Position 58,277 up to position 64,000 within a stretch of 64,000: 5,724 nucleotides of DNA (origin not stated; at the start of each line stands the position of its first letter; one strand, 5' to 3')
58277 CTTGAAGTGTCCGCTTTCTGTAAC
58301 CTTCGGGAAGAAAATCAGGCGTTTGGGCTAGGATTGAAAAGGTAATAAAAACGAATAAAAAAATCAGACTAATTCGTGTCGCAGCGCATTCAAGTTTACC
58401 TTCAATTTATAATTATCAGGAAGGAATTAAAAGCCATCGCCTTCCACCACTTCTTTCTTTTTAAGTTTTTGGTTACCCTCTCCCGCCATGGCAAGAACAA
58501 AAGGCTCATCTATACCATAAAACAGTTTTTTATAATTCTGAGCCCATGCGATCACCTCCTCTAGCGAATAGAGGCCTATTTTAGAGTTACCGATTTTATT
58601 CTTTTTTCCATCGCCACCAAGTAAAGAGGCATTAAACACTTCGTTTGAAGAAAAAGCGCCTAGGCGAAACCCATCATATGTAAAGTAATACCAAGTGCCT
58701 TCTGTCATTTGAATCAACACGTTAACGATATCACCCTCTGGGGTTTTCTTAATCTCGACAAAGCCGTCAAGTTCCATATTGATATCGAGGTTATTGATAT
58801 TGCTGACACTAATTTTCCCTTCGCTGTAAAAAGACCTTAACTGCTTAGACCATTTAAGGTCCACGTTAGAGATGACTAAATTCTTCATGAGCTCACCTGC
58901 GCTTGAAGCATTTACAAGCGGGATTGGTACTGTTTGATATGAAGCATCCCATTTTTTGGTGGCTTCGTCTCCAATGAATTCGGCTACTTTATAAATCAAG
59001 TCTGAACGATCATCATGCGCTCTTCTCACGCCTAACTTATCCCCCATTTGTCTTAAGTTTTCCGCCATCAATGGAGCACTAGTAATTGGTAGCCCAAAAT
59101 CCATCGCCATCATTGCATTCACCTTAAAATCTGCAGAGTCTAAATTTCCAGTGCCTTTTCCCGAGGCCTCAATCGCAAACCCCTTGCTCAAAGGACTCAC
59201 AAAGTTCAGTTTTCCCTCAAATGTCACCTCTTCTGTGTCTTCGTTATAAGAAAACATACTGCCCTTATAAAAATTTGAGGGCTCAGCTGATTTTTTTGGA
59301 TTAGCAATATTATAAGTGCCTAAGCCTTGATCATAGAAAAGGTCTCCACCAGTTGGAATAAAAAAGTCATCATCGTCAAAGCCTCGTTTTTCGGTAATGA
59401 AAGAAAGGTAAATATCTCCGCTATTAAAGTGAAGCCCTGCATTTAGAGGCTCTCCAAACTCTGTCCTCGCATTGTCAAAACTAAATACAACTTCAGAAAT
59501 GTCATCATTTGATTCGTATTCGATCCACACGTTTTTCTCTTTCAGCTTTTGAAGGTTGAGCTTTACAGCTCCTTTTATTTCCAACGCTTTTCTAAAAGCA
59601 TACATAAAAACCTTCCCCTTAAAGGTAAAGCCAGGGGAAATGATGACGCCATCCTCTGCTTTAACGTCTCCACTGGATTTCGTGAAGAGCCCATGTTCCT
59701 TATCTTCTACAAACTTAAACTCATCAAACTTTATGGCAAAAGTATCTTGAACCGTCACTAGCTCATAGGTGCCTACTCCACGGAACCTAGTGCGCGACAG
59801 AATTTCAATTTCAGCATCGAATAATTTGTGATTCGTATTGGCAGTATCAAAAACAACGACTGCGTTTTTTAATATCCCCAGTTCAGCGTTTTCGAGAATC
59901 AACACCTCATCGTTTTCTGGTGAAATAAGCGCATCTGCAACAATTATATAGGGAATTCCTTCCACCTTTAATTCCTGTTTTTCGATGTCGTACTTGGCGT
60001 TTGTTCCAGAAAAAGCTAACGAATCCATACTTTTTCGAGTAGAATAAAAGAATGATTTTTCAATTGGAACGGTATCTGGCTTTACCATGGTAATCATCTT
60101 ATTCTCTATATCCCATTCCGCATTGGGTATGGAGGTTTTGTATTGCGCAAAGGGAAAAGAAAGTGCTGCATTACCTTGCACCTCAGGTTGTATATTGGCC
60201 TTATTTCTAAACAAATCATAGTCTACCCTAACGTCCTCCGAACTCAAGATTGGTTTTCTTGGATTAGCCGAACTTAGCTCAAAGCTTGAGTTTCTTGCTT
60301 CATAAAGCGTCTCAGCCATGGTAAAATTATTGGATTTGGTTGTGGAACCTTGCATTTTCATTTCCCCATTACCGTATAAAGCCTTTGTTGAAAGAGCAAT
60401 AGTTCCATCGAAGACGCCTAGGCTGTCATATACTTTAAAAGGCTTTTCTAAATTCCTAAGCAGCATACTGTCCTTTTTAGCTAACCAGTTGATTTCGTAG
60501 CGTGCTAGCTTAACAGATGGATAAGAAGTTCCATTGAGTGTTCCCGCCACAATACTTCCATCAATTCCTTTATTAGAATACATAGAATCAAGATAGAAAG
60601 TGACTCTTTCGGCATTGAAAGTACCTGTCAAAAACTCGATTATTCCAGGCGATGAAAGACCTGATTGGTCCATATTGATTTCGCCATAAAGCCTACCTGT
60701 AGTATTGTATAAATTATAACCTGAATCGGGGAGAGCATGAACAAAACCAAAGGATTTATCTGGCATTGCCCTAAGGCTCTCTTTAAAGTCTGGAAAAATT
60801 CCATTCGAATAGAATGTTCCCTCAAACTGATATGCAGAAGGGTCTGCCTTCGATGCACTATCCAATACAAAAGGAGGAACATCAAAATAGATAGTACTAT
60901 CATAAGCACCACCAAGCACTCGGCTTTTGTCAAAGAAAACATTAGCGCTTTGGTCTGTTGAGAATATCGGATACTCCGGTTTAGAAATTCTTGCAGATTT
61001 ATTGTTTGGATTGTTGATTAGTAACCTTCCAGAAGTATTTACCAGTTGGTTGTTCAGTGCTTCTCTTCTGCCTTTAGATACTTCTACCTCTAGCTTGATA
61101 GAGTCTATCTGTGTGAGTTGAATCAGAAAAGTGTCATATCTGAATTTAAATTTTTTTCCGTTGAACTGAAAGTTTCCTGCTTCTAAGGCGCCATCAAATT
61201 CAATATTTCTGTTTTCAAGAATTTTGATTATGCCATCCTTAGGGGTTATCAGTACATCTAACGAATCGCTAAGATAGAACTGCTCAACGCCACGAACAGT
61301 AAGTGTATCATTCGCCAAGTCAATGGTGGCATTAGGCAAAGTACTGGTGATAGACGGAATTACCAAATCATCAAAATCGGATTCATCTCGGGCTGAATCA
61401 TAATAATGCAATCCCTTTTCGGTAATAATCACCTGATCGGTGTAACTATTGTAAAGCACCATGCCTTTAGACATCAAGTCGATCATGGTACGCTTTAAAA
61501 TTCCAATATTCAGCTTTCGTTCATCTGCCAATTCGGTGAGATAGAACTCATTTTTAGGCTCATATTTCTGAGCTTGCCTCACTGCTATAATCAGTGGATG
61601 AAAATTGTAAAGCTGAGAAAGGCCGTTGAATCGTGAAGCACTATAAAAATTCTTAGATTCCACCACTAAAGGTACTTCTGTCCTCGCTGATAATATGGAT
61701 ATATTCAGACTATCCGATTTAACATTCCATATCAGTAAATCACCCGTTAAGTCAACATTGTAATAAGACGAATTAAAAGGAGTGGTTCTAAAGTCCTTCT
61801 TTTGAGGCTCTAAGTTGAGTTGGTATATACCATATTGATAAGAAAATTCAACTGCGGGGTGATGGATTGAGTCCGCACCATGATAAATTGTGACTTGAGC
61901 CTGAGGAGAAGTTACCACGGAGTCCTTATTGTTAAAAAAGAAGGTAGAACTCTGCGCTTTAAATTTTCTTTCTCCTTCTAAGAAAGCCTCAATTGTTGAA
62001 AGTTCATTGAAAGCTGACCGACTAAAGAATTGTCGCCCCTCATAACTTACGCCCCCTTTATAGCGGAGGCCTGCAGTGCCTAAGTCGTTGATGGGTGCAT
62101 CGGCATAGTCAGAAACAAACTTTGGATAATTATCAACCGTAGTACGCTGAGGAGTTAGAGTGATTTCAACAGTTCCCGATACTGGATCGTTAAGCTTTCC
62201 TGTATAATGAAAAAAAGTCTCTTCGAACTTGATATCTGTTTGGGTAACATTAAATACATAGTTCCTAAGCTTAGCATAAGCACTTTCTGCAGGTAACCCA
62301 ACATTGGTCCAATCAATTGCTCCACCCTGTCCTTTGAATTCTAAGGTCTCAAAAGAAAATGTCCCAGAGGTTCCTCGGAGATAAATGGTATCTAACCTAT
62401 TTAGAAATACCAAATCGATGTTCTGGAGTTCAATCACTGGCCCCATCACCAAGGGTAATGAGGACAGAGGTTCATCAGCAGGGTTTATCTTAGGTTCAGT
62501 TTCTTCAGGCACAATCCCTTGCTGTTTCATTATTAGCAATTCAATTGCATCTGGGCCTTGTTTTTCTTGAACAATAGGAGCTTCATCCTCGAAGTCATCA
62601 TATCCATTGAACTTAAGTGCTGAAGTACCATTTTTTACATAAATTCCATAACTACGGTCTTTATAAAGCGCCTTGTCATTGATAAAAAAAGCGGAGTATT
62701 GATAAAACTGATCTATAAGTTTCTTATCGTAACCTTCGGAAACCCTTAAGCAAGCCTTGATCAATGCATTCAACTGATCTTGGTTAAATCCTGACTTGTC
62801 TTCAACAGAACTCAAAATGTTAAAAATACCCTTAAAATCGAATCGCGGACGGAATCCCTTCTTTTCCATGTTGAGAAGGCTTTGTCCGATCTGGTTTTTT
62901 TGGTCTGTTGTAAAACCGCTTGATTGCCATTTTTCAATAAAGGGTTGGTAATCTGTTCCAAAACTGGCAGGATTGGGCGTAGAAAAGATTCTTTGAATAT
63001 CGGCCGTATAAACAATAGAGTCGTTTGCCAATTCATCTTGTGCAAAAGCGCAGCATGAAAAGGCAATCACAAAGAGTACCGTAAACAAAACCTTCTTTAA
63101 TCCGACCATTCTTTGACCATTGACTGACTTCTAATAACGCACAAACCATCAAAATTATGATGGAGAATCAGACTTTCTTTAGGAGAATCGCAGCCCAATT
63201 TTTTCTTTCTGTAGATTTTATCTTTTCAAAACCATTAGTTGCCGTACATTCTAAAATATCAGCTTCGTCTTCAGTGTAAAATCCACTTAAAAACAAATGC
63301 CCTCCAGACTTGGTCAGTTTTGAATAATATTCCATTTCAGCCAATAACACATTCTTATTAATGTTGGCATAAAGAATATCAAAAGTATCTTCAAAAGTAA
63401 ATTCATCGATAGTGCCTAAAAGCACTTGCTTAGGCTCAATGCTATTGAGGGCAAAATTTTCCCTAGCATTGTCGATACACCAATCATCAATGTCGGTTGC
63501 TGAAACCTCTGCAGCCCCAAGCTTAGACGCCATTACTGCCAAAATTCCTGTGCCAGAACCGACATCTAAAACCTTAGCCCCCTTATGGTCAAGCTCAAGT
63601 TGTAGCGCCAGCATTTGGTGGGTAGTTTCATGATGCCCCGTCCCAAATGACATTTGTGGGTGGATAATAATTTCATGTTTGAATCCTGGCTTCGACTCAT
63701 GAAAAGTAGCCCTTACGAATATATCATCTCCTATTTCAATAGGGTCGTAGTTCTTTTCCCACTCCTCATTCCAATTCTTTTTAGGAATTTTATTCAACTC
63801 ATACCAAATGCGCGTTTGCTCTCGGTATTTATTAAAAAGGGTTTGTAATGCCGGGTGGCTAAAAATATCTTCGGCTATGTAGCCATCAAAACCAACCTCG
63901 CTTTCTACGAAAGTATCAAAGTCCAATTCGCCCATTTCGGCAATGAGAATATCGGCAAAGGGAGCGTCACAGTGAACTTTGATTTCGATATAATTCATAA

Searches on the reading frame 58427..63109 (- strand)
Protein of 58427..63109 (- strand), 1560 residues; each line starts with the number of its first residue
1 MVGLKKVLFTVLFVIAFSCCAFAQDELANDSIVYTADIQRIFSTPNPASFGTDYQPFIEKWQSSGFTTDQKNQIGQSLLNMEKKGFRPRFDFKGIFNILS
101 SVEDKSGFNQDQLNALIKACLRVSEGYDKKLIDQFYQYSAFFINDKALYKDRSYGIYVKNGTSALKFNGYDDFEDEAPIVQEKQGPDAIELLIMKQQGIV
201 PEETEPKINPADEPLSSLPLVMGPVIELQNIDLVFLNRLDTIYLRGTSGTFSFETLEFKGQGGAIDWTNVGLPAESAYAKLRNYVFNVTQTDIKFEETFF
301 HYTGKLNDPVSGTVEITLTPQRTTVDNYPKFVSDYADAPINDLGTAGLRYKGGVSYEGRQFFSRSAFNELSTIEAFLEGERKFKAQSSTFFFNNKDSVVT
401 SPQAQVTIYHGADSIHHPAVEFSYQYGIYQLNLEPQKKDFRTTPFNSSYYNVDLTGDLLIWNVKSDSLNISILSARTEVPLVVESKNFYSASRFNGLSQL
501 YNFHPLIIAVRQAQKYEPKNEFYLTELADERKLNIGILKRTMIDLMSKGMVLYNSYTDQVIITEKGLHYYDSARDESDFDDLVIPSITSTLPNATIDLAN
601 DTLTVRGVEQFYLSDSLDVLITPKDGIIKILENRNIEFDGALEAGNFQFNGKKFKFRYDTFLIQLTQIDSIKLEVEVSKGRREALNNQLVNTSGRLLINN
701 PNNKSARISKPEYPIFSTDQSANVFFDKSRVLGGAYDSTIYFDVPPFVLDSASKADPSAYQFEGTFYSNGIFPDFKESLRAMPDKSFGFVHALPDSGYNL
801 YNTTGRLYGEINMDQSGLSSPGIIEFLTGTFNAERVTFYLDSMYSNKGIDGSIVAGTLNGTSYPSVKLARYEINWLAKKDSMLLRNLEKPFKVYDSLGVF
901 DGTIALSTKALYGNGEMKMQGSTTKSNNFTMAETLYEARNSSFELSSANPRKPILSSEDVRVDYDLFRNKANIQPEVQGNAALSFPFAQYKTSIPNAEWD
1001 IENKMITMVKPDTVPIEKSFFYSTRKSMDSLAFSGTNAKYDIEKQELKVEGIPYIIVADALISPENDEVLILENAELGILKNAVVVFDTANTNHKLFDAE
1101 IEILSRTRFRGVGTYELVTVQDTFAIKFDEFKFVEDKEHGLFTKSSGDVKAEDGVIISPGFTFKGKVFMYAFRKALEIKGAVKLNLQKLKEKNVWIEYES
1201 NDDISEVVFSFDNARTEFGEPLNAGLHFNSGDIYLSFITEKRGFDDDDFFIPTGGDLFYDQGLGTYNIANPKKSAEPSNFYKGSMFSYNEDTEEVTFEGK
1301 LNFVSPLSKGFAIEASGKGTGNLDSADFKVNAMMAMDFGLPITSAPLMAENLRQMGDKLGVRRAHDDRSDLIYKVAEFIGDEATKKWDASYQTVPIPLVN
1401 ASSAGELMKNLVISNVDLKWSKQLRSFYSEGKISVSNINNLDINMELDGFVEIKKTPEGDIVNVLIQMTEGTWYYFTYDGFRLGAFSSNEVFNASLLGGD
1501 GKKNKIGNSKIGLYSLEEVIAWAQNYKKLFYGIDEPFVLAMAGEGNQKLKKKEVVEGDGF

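Call 8: search_protein_families(library=pfam, proteins=[window:58427-63109:-])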
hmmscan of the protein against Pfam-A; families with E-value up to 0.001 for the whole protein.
window:58427-63109:- (1560 aa): 0 families

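Call 12: find_related_loci(query=window:58427-63109:-, collection=genome_contigs, flank=4000)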
Query window:58427-63109:- (1560 aa) in genome_contigs; peptide patterns used: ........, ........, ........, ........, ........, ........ (x = any residue, [..] = any of these).
26 stretches matched a pattern; 3 encode a relative of the query (tblastn E <= 1e-3); 3 distinct loci.
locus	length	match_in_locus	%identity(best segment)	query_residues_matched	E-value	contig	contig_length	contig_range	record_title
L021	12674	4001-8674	88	1-1560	0e+0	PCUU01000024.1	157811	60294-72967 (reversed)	MAG: Cytophagales bacterium CG12_big_fil_rev_8_21_14_0_65_40_12 CG12_8_21_14_0.65_scaffold_16_c, whole genome shotgun se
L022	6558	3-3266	92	472-1560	0e+0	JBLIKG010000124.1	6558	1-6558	MAG: Roseivirga sp. isolate 3300054695_141 Ga0535665_0019533, whole genome shotgun sequence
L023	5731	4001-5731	98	1-577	0e+0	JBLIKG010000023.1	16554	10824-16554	MAG: Roseivirga sp. isolate 3300054695_141 Ga0535665_0004009, whole genome shotgun sequence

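Call 53: search_protein_families(library=pfam, proteins=[L022:3300-4070:+, L021:8714-9469:+], max_evalue=0.01)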
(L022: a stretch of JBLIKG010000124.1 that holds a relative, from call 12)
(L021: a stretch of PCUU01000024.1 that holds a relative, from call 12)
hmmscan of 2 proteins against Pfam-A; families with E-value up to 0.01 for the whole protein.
L022:3300-4070:+ (256 aa): 6 families
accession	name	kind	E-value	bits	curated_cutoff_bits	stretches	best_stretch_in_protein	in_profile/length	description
PF00578.27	AhpC-TSA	-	1.6e-22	80.2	26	1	121-234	2-123/124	AhpC/TSA family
PF08534.16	Redoxin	-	6.5e-16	58.9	26.6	1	119-239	1-135/148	Redoxin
PF13905.12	Thioredoxin_8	-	6.1e-12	46.2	27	1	144-232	1-94/94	Thioredoxin-like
PF00085.26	Thioredoxin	-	3.6e-05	24.1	23.5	1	145-190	19-63/103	Thioredoxin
PF13098.12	Thioredoxin_2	-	0.00025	21.8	27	1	143-239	4-94/104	Thioredoxin-like domain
PF02630.20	SCO1-SenC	-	0.0046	17.3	22.8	0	127-186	4-66/134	SCO1/SenC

L021:8714-9469:+ (251 aa): 5 families
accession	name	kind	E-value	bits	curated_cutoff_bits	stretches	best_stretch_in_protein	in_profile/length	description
PF00578.27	AhpC-TSA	-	5.6e-21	75.2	26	1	116-229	2-123/124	AhpC/TSA family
PF08534.16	Redoxin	-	1.3e-14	54.7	26.6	1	114-235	1-136/148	Redoxin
PF13905.12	Thioredoxin_8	-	2.2e-11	44.4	27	1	139-227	1-94/94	Thioredoxin-like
PF00085.26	Thioredoxin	-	5.1e-05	23.7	23.5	1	140-186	19-64/103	Thioredoxin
PF13098.12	Thioredoxin_2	-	0.0003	21.5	27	1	138-234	4-94/104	Thioredoxin-like domain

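Call 54: search_protein_families(library=ncbifam, proteins=[L022:3300-4070:+, window:58427-63109:-], max_evalue=0.01)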
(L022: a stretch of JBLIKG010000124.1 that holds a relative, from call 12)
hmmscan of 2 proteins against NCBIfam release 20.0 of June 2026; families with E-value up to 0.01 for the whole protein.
L022:3300-4070:+ (256 aa): 11 families
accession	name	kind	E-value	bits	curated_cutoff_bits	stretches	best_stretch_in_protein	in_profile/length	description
NF002854.0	PRK03147.1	subfamily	2.4e-24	86.2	170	1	119-238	37-158/176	thiol-disulfide oxidoreductase ResA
NF041202.1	StoA_CxxC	exception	2.4e-13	50.3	210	1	113-234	22-146/163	endospore biogenesis thiol-disulfide oxidoreductase StoA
NF047696.1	ThlDiSintTplARhiz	equivalog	8.3e-12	45.3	230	1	126-189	79-142/219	thiol:disulfide interchange protein TlpA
TIGR00385.1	dsbE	subfamily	2.5e-07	30.5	123.15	1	142-239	61-157/173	DsbE family thiol:disulfide interchange protein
NF041054.1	WAxxUGC_long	equivalog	8.2e-07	28.6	300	1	122-232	82-194/354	ResA-like WAxxUGC motif-containing protein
NF047697.1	ThioredTrxAClost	equivalog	1.8e-06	28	140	1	145-186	18-58/105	thioredoxin TrxA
TIGR01068.1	thioredoxin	equivalog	5.6e-06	26.4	96.8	1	145-191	15-60/101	thioredoxin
NF006960.0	PRK09437.1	equivalog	6.7e-06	26.1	140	1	118-212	4-100/156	thioredoxin-dependent thiol peroxidase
NF040769.1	SelL_rel_redox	subfamily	0.00028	20.6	120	1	132-207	11-91/173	SelL-related redox protein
NF038285.1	deiodinase_rel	hypoth_equivalog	0.00049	19.7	250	1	116-183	174-242/347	deiodinase family protein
TIGR02661.1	MauD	equivalog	0.0031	17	188.6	1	116-233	44-160/189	methylamine dehydrogenase accessory protein MauD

window:58427-63109:- (1560 aa): 0 families

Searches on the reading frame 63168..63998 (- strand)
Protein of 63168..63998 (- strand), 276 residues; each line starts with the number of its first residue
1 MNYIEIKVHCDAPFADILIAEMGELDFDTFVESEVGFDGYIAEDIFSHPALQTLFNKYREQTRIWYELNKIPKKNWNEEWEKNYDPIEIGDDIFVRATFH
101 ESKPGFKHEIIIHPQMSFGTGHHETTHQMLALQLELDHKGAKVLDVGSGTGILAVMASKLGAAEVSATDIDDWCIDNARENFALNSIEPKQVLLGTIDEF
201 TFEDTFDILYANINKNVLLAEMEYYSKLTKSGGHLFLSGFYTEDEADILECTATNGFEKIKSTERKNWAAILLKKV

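Call 8: search_protein_families(library=pfam, proteins=[window:63168-63998:-])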
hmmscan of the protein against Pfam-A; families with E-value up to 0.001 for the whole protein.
window:63168-63998:- (276 aa): 9 families
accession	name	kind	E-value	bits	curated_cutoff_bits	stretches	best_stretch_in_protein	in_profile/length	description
PF06325.19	PrmA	-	1.9e-50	172.5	22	1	38-275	59-295/296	Ribosomal protein L11 methyltransferase (PrmA)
PF05175.20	MTS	-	5.1e-09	36.4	23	1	118-212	11-105/170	Methyltransferase small domain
PF13649.12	Methyltransf_25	-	5.2e-09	37.1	27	1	143-213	1-72/97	Methyltransferase domain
PF13847.12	Methyltransf_31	-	4.7e-08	33.3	27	1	138-262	2-124/145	Methyltransferase domain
PF08241.18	Methyltransf_11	-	5.3e-06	27.4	21.2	1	144-212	1-67/95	Methyltransferase domain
PF13489.12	Methyltransf_23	-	1.6e-05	25.2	27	1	133-238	16-117/164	Methyltransferase domain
PF10294.15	Methyltransf_16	-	1.8e-05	25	21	1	137-187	44-94/174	Lysine methyltransferase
PF01135.25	PCMT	-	0.00026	21.2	20.3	1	115-167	47-101/210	Protein-L-isoaspartate(D-aspartate) O-methyltransferase (PCMT)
PF01728.25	FtsJ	-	0.00075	19.9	24.1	0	136-262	19-161/181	FtsJ-like methyltransferase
